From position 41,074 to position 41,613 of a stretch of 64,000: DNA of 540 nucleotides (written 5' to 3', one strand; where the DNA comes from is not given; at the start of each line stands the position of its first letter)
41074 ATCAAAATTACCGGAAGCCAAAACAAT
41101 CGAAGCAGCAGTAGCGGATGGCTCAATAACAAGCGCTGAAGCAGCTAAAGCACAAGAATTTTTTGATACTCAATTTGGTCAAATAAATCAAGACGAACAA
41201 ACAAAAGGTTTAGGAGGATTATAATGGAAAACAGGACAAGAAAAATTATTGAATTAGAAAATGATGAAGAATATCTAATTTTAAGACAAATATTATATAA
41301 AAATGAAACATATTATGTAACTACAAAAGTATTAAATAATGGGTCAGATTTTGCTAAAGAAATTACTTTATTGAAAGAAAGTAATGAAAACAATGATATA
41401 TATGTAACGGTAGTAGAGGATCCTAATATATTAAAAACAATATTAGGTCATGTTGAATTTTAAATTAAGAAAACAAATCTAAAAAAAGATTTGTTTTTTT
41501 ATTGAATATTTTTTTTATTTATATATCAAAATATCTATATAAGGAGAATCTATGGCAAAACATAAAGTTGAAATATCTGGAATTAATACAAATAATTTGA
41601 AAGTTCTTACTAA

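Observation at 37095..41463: Three translationally coupled genes inserted between sigE and sigG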

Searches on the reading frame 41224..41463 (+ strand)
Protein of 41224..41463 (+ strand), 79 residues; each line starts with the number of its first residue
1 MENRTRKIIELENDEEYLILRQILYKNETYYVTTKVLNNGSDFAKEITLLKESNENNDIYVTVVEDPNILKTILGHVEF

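Call 3: search_protein_families(library=pfam, proteins=[window:41224-41463:+], max_evalue=0.01)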
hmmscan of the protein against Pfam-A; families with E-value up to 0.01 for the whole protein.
window:41224-41463:+ (79 aa): 0 families

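Call 9: search_protein_families(library=ncbifam, proteins=[window:41224-41463:+], max_evalue=0.1)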
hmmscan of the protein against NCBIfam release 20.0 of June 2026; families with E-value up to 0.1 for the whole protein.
window:41224-41463:+ (79 aa): 1 family
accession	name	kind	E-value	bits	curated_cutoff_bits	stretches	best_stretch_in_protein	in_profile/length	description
NF033792.0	ActS_PrrB_HisK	equivalog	0.096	11.5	350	1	13-66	296-349/423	ActS/PrrB/RegB family redox-sensitive histidine kinase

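Call 10: search_protein_families(library=phrogs, proteins=[window:41224-41463:+], max_evalue=0.1)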
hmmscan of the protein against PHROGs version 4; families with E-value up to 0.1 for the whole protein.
window:41224-41463:+ (79 aa): 1 family
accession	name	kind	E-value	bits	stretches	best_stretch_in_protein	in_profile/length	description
phrog_24730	-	unknown function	0.1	14.1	0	17-73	36-88/98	-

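Call 35: search_protein_families(library=pfam, alignment_id=A3, max_evalue=5)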
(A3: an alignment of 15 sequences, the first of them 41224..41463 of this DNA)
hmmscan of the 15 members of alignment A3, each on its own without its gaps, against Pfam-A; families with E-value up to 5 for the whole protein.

A. member 1, window:41224-41463:+ (79 aa): 1 family
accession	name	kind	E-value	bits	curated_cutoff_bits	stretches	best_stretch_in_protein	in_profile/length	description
PF06949.16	DUF1292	-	0.035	15.4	24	1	13-68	4-61/75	Protein of unknown function (DUF1292)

B. families by the number of members that match (of 15 scanned): 5 families
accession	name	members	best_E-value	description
PF06949.16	DUF1292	6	0.0028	Protein of unknown function (DUF1292)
PF06794.17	UPF0270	2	0.028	Uncharacterised protein family (UPF0270)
PF18530.7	Swi6_N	2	0.073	Swi6 N-terminal domain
PF11113.13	Phage_head_chap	1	0.13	Head assembly gene product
PF14509.12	GH97_C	1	0.18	Glycosyl-hydrolase 97 C-terminal, oligomerisation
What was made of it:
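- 41224..41463 (+): Gene C: an acidic 79-aa cytoplasmic protein with a five-stranded antiparallel sheet and a C-terminal helix, distantly similar to DUF1292. Pfam DUF1292 is sub-threshold: 15.4 bits against a cutoff of 24, with 6 of 15 members matching and a best E of 0.0028 (call 35).
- On DUF1292 (PF06949), for protein C: Six of 15 family members match, with a best E of 0.0028 (call 35).
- Closest known: DUF1292 / UPF0473. Same: Six of 15 C members hit PF06949, covering most of the profile (call 35).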

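Call 36: search_solved_structures(query=A3, max_evalue=5)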
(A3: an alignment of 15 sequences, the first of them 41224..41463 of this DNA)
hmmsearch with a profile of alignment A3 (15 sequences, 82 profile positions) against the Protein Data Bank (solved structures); distinct sequences matched with E-value up to 5: 18.
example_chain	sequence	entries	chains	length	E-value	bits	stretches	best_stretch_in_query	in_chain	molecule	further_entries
4zch_A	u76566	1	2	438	4.6e-05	26.4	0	2-39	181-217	Tumor necrosis factor ligand superfamily member 13,Tumor necrosis factor ligand superfamil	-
4v3q_A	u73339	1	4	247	0.026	17.6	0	37-77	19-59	YIII_M4_AII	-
6s9m_A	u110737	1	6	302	0.041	17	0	37-77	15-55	Lock2_KRKRKAKITW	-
6s9n_A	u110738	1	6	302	0.041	17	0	37-77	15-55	Lock2_KRKRKAKLSF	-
4j7o_A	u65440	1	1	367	0.12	15.5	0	19-49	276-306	Putative surface cell antigen sca2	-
5mfo_A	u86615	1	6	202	0.2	14.8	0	37-77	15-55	YIIIM3AIII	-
4db9_A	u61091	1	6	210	0.24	14.6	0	37-77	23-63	Armadillo repeat protein, YIIIM3AIII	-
4mfv_A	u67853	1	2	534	0.41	13.8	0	46-79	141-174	Beta-catenin-like protein 1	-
7abi_S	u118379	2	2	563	0.51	13.5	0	46-79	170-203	Beta-catenin-like protein 1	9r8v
4hm9_A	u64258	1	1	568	0.52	13.5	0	46-79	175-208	Beta-catenin-like protein 1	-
4cb9_A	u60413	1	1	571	0.53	13.4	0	46-79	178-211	BETA-CATENIN-LIKE PROTEIN 1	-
1kd7_A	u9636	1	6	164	0.81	12.8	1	2-40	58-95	TUMOR NECROSIS FACTOR LIGAND SUPERFAMILY MEMBER 13B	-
1jh5_A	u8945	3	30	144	0.84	12.8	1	2-40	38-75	TUMOR NECROSIS FACTOR LIGAND SUPERFAMILY MEMBER 13B | Tumor necrosis factor ligand superfamily member 13B, soluble form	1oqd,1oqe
4v46_AA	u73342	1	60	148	0.87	12.7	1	2-40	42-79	Tumor necrosis factor ligand superfamily member 13B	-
1kxg_A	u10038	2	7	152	0.91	12.7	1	2-40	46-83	B lymphocyte stimulator | Tumor necrosis factor ligand superfamily member 13B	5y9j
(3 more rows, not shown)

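Call 74: find_homologous_proteins(query=A3, max_evalue=0.01)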
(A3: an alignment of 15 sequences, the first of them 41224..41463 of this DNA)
Query A3 (15 sequences) (79 aa, profile of the alignment): 319 proteins with E <= 0.01 among 1121 candidates; the best 120 are listed.
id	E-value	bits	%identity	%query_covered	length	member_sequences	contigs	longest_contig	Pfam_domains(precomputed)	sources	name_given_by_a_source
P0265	4.2e-32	128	40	97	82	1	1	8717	-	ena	-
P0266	5.5e-32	127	39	97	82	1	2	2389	-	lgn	-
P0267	6.6e-32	127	32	97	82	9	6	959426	-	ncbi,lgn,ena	-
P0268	1.1e-31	126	38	99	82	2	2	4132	-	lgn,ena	-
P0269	1.3e-31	126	42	97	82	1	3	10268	-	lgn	-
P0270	3.3e-31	125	37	99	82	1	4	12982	-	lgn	-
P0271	3.6e-31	125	38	99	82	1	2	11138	-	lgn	-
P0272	3.9e-31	125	35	99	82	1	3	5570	-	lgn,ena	-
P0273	3.9e-31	124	40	99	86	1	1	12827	-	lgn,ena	-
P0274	4.6e-31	124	38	99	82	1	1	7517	-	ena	-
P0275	7.3e-31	124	38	97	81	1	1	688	-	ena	-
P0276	7.6e-31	124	35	97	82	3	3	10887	-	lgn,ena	-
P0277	1.2e-30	123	37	99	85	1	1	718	-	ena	-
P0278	1.3e-30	123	37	99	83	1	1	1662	-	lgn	-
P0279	1.4e-30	123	36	99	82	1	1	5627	-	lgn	-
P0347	2.3e-26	109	37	92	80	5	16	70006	-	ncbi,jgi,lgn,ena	jgi:hypothetical protein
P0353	7.0e-26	108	32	99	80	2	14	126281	-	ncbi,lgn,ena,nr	ncbi:MAG: hypothetical protein GX758_04505 [Tenericutes bacterium]|nr:hypothetical protein [Mycoplas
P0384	4.1e-24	102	26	99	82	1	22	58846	-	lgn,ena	-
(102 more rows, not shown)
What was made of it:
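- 41224..41463 (+): 319 homologs (call 74).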

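Call 76: find_encoding_contigs(protein=P0353, flank=9000, max_places=1)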
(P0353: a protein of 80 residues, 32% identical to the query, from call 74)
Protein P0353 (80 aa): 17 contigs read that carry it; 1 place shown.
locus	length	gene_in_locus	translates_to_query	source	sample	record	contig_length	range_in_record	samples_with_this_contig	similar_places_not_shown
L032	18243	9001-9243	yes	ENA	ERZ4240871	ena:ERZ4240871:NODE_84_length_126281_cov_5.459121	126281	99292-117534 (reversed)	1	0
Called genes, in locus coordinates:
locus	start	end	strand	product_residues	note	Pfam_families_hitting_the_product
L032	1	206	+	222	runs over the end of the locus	PF00160:Pro_isomerase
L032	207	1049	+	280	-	PF00763:THF_DHG_CYH, PF02882:THF_DHG_CYH_C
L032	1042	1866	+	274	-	PF01171:ATP_bind_3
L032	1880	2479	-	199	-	PF00163:Ribosomal_S4, PF01479:S4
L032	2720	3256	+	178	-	-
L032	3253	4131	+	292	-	PF01565:FAD_binding_4, PF02873:MurB_C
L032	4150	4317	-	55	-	PF00830:Ribosomal_L28 (weak)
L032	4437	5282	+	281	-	-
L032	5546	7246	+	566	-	-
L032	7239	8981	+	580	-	-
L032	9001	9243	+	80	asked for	-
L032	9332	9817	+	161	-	PF01252:Peptidase_A8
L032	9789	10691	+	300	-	PF01479:S4 (weak), PF00849:PseudoU_synth_2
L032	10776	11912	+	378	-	PF01694:Rhomboid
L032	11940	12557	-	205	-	PF01726:LexA_DNA_bind, PF00717:Peptidase_S24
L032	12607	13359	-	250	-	-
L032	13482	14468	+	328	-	PF00579:tRNA-synt_1b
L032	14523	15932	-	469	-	PF00437:T2SSE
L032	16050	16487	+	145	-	PF07963:N_methyl (weak)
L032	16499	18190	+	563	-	PF00587:tRNA-synt_2b, PF04073:tRNA_edit, PF03129:HGTP_anticodon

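Call 82: find_encoding_contigs(protein=P0384, flank=9000, max_places=1)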
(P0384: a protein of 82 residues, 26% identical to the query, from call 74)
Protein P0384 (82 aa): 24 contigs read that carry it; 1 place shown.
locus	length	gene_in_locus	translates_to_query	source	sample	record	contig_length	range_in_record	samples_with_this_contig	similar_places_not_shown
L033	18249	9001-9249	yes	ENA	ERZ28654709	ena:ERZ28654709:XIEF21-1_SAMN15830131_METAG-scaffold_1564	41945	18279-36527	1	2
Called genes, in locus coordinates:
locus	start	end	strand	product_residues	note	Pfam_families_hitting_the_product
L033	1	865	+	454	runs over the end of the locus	PF16403:Bact_surface_Ig-like, PF01522:Polysacc_deac_1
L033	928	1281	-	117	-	-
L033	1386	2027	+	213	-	-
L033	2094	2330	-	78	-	-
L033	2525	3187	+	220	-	PF01520:Amidase_3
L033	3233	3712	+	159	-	PF00857:Isochorismatase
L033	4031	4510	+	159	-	PF00583:Acetyltransf_1 (weak)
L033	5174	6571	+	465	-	-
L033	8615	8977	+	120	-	-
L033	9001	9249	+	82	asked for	-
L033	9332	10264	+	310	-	PF07751:Abi_2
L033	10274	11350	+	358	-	PF00089:Trypsin, PF13365:Trypsin_2, PF13180:PDZ_2, PF00595:PDZ, PF17820:PDZ_6 (weak)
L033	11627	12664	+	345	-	PF02912:Phe_tRNA-synt_N, PF01409:tRNA-synt_2d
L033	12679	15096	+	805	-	PF01588:tRNA_bind, PF03483:B3_4, PF03484:B5, PF17759:tRNA_synthFbeta, PF03147:FDX-ACB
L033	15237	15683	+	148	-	PF10612:Spore-coat_CotZ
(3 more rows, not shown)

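Call 83: find_encoding_contigs(protein=P0347, flank=9000, max_places=1)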
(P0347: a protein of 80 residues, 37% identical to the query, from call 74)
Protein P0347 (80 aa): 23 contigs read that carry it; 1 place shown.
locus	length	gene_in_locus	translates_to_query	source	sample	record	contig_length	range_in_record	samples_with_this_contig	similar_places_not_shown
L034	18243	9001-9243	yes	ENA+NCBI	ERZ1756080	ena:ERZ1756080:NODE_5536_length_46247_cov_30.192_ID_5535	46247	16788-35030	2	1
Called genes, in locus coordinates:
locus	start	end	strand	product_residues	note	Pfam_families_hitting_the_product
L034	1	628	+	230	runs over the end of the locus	PF00160:Pro_isomerase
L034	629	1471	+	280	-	PF00763:THF_DHG_CYH, PF02882:THF_DHG_CYH_C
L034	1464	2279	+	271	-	PF01171:ATP_bind_3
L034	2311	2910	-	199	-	PF00163:Ribosomal_S4, PF01479:S4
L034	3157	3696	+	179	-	-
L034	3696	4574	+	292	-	PF01565:FAD_binding_4, PF02873:MurB_C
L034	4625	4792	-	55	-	-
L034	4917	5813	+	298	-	-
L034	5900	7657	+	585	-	-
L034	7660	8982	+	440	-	-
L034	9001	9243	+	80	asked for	-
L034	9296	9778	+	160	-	PF01252:Peptidase_A8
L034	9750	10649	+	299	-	PF01479:S4, PF00849:PseudoU_synth_2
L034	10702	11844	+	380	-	PF01694:Rhomboid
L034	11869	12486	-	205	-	PF01726:LexA_DNA_bind, PF13463:HTH_27 (weak), PF00717:Peptidase_S24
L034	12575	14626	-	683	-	PF00437:T2SSE, PF13173:AAA_14 (weak)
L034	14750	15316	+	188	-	PF07963:N_methyl (weak)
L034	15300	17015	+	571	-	PF00587:tRNA-synt_2b, PF04073:tRNA_edit, PF03129:HGTP_anticodon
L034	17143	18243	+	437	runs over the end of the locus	PF09479:Flg_new (faint)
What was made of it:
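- On Type IV pilin / modular pilin: A T2SSE ATPase lies 3-5 kb away in L032 and L034 only (calls 76, 83).
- L032 and L034 have a T2SSE ATPase and a small N_methyl pilin 3-5 kb downstream (calls 76, 83).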

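Call 84: predict_structure(alignment_id=A5)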
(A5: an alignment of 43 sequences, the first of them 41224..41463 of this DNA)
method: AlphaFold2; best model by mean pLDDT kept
length: 79 residues; sequences in the alignment: 43
mean_pLDDT: 90.8   pTM: 0.79
mean pLDDT of the five models: 90.8, 90.5, 90.5, 89.7, 88.7
residues with pLDDT >= 90: 54; 70-90: 24; 50-70: 1; < 50: 0
segments of 3 or more residues with pLDDT < 50: none
pLDDT, mean of each block of 10 residues (from residue 1): 87 92 94 92 92 90 94 85
secondary structure, 60 per line:
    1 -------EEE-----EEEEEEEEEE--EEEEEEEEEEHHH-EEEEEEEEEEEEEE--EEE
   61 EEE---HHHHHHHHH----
elements in order: E8-10 E16-25 E28-37 E42-55 E58-63 H67-75
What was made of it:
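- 41224..41463 (+): AF2 pLDDT 90.8 (call 84).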

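Call 96: search_protein_families(library=padloc, proteins=[window:41224-41463:+], max_evalue=0.01)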
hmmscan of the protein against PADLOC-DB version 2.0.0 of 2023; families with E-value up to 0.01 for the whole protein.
window:41224-41463:+ (79 aa): 0 families
